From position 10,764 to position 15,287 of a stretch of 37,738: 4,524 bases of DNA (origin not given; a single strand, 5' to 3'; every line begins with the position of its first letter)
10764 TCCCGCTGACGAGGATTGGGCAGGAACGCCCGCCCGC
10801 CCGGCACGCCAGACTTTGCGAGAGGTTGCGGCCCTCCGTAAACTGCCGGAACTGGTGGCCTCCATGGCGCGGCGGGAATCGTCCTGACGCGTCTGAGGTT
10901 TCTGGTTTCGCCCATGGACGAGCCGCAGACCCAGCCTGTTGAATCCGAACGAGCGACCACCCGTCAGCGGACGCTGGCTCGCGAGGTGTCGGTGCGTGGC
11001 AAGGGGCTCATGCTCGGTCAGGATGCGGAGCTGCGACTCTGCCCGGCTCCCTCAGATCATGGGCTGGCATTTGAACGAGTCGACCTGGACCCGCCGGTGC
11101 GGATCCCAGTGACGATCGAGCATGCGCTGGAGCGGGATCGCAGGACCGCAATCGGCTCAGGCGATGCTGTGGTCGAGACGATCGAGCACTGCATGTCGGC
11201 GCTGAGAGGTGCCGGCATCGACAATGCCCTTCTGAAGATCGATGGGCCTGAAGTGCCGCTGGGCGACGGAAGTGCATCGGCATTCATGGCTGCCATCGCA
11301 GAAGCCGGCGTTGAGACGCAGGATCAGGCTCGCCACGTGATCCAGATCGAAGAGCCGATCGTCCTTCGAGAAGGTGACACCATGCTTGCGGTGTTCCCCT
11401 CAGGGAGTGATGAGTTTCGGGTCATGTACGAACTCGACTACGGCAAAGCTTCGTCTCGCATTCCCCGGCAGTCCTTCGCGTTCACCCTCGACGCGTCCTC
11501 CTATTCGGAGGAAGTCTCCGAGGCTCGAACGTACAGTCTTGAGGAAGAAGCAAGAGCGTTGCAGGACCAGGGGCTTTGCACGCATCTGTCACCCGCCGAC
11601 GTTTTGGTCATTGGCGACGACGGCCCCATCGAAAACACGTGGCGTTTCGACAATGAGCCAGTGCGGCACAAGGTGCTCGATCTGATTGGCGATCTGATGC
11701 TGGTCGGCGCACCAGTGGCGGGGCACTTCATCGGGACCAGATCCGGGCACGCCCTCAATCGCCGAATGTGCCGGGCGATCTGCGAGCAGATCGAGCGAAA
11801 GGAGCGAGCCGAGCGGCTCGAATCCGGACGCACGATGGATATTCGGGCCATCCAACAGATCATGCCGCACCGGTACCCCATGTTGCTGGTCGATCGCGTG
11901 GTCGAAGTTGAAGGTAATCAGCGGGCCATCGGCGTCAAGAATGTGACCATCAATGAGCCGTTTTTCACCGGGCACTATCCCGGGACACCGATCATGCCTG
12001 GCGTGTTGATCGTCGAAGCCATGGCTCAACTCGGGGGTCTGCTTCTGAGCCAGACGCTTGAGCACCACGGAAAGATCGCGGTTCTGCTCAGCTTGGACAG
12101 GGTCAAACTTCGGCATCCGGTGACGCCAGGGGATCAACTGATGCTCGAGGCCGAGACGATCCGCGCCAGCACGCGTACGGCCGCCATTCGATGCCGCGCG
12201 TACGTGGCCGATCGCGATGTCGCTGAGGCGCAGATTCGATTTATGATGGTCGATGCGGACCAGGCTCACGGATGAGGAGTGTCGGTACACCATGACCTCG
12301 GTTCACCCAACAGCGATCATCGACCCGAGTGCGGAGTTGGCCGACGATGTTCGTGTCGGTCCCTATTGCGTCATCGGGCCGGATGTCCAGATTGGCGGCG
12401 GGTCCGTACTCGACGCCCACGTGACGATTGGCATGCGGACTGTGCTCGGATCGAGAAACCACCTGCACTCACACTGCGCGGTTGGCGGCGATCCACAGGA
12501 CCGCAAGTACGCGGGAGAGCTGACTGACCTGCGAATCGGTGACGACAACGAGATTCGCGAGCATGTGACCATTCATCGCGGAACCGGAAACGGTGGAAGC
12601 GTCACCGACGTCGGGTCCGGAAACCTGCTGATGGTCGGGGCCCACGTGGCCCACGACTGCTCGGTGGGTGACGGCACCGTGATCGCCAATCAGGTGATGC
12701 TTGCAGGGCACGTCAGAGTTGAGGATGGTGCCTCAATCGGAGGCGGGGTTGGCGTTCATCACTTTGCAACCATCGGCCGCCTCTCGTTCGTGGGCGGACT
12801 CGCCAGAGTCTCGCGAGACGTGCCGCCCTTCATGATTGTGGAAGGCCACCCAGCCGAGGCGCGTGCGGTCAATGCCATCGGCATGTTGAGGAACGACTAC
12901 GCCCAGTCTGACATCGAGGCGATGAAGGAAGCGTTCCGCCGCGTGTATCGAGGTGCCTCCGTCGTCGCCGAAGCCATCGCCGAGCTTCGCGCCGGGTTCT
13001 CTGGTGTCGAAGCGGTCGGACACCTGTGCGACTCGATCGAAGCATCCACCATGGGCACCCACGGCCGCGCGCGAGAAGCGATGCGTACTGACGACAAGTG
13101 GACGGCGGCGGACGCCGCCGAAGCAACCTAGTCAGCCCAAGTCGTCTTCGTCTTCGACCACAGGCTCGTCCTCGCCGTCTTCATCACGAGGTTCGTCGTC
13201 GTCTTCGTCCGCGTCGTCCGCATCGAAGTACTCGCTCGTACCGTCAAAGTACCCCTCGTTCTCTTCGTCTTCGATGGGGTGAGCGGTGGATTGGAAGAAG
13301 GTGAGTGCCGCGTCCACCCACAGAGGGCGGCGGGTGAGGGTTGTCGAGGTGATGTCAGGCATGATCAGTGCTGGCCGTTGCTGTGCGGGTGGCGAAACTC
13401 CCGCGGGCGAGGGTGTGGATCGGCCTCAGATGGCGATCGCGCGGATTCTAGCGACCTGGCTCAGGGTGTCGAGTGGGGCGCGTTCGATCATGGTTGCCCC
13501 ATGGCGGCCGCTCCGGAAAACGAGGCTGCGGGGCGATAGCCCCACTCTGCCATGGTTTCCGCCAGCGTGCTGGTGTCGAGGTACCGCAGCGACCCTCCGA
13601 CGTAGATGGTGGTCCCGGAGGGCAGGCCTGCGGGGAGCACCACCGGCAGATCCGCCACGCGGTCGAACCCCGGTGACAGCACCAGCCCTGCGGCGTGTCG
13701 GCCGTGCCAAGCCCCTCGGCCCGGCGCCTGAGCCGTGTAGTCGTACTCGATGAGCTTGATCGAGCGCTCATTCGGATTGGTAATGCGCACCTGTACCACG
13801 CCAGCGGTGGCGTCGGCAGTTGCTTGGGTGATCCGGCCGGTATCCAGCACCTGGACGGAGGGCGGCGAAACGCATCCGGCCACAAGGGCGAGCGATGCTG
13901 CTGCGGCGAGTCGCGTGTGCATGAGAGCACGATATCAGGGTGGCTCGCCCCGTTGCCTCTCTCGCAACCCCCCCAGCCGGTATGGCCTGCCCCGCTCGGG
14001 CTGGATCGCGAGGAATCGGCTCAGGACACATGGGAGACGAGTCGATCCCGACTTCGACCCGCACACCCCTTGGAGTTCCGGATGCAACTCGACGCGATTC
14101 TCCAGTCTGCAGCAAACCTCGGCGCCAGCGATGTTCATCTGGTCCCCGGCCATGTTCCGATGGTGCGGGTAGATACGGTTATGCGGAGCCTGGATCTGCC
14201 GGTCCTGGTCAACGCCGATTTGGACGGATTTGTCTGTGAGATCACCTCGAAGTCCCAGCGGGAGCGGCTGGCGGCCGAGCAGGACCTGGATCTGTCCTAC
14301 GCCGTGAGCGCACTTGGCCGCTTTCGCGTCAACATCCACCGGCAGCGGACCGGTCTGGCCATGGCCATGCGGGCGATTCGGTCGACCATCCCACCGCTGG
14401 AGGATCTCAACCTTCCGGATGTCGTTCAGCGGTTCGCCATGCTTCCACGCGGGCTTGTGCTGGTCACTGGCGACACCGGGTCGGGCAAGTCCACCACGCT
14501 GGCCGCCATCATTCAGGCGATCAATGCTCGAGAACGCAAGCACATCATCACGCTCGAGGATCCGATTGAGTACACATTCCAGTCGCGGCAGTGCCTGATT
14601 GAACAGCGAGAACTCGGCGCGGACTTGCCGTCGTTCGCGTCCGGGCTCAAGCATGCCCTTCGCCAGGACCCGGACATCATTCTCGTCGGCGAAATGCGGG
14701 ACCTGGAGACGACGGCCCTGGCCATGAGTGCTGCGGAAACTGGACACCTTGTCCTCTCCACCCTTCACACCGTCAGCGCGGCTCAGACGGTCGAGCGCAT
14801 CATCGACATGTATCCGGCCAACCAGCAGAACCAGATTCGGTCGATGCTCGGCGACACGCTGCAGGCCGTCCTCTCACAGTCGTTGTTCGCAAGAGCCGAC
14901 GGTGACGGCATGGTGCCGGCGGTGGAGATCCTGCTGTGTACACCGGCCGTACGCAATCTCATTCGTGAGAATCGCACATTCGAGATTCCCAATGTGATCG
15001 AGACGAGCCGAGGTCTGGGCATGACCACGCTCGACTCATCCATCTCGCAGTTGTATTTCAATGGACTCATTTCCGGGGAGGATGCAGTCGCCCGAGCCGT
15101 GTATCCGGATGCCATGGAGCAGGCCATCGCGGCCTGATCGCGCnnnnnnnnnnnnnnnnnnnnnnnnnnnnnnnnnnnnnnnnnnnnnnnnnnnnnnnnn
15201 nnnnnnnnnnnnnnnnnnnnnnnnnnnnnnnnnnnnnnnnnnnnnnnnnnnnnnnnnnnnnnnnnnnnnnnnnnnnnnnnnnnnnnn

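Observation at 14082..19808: Minimal, tightly coupled T4P/T2SS-like operon driven by a PilT-type ATPase, with only tip-type pseudopilins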

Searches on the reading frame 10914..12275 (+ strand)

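Call 5: search_protein_families(library=pfam, proteins=[window:10914-12275:+], max_evalue=0.01)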
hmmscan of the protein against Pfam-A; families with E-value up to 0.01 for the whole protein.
window:10914-12275:+ (453 aa): 3 families
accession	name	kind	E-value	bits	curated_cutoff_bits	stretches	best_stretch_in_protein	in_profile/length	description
PF03331.19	LpxC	-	1.2e-82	277.9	27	1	18-290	1-267/268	UDP-3-O-acyl N-acetylglycosamine deacetylase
PF07977.19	FabA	-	5e-30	104.4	23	1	317-439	1-137/138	FabA-like domain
PF03061.28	4HBT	-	0.0004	21.1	20.6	1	382-436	21-77/79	Thioesterase superfamily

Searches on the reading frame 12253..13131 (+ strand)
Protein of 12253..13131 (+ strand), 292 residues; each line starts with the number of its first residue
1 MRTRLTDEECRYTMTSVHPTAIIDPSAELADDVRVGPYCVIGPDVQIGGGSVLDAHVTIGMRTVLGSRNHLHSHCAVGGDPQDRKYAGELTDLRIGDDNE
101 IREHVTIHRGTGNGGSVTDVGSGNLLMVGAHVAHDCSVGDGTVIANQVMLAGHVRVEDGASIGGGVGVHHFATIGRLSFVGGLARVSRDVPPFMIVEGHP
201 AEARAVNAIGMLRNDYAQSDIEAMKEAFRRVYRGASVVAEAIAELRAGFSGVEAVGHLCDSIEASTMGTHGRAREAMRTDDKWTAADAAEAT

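Call 5: search_protein_families(library=pfam, proteins=[window:12253-13131:+], max_evalue=0.01)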
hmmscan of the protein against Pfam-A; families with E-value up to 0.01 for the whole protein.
window:12253-13131:+ (292 aa): 4 families
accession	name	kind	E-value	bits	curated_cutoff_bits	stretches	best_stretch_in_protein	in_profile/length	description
PF00132.30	Hexapep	-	8.7e-26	89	27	4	120-152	4-36/36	Bacterial transferase hexapeptide (six repeats)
PF13720.11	Acetyltransf_11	-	1.5e-18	67.4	24.5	1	189-268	1-80/82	Udp N-acetylglucosamine O-acyltransferase; Domain 2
PF25084.1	LbH_EIF2B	-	3.9e-06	27.3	54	0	95-169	24-100/105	EIF2B subunit epsilon LbH domain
PF25087.1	GMPPB_C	-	9.1e-05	22.5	39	1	32-74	10-51/110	GMPPB C-terminal domain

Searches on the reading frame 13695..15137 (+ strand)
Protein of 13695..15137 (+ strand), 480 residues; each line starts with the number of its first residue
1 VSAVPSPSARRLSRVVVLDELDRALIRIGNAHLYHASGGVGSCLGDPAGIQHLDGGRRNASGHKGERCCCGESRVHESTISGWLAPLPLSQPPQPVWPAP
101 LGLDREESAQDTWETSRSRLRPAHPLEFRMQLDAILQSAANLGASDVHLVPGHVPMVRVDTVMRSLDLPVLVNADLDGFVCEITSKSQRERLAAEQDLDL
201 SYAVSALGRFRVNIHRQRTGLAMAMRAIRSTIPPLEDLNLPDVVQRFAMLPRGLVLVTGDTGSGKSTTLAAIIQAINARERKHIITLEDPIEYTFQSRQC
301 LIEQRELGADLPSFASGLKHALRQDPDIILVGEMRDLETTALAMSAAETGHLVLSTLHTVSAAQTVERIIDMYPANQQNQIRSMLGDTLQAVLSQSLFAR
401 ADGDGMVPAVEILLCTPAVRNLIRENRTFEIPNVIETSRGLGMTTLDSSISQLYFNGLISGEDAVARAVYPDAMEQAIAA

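Call 4: search_protein_families(library=pfam, proteins=[window:13695-15137:+], max_evalue=0.01)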
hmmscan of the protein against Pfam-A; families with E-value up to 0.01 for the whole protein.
window:13695-15137:+ (480 aa): 10 families
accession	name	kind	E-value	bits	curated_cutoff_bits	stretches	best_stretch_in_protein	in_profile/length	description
PF00437.27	T2SSE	-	1e-47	163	24.9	1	132-401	12-281/370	Type II/IV secretion system protein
PF13555.12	AAA_29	-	4.4e-05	23.6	27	1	246-278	16-48/61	P-loop containing region of AAA domain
PF25199.1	nSTAND_NTPase5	-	6.4e-05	23.2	34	1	253-297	42-86/145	Novel STAND NTPase 5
PF13401.12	AAA_22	-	0.00026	21.7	27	1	252-290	5-42/130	AAA domain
PF13191.12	AAA_16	-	0.00027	21.9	32.6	1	253-305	25-64/167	AAA ATPase domain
PF13476.12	AAA_23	-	0.00054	21.1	27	1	251-277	18-44/201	AAA domain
PF01935.23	DUF87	-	0.001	19.7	23.2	1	256-286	27-57/220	Helicase HerA, central domain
PF13604.12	AAA_30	-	0.0012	19.1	27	1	243-281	9-47/191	AAA domain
PF01580.24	FtsK_SpoIIIE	-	0.0027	17.6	24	1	255-279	42-66/221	FtsK/SpoIIIE family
PF13245.12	AAA_19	-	0.0047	17.6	25.1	0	250-282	9-41/134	AAA domain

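Call 6: search_protein_families(library=ncbifam, proteins=[window:13695-15137:+], max_evalue=0.01)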
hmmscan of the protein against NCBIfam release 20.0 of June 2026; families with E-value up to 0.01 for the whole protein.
window:13695-15137:+ (480 aa): 20 families
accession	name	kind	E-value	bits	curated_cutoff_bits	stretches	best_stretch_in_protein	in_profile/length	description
TIGR01420.1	pilT_fam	subfamily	1.8e-132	441.7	319.1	1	132-470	2-340/343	PilT/PilU family type 4a pilus ATPase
TIGR02525.1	plasmid_TraJ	equivalog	7.5e-49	166.6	368.3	1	213-464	110-363/372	plasmid transfer ATPase TraJ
TIGR02533.1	type_II_gspE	equivalog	4.9e-43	147.5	630.25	1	133-397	114-378/486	type II secretion system ATPase GspE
TIGR02524.1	dot_icm_DotB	equivalog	4.9e-41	141.1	463.3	1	131-431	5-317/358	Dot/Icm type IV secretion system ATPase DotB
TIGR02538.1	type_IV_pilB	equivalog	2.4e-39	135.4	675.65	1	249-372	313-432/564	type IV-A pilus assembly ATPase PilB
NF007755.0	PRK10436.1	equivalog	2.2e-38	132.1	617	1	131-397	88-354/465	type II secretion system protein GspE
NF041000.1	ATPase_ComGA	equivalog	1.3e-37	129.3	300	1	245-398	121-265/267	competence type IV pilus ATPase ComGA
NF053534.1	T4PilAsmATPsTfpB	equivalog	5.3e-34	117.6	850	1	245-372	329-452/584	type IV pilus assembly ATPase TfpB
NF058587.1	archaellum_moto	equivalog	1e-17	64.1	550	1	255-370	278-394/527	archaellum flagellar ATPase motor FlaI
TIGR02788.1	VirB11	equivalog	1.4e-16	60.4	249.95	1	246-379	138-272/308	P-type DNA transfer ATPase VirB11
TIGR02782.1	TrbB_P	equivalog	4e-16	59.2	304.55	1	249-394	133-277/303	P-type conjugative transfer ATPase TrbB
NF010469.0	PRK13894.1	subfamily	2e-12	47.1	508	1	255-394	152-291/320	conjugal transfer ATPase TrbB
NF010407.0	PRK13833.1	subfamily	2.4e-12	46.9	499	1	246-395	138-285/323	conjugal transfer protein TrbB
TIGR03819.1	heli_sec_ATPase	hypoth_equivalog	2e-11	43.6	373.15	1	250-369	176-297/340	TadA family conjugal transfer-associated ATPase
NF010425.0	PRK13851.1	equivalog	9.5e-11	41.1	461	1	248-378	158-289/344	type IV secretion system protein VirB11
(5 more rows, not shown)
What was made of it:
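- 14082..15137 (+): pilT: 351-aa PilT-family retraction ATPase, with a GGAG ribosome-binding site at 14072-14075. TIGR01420 scores 441.7 bits against a cutoff of 319.1 (call 6).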
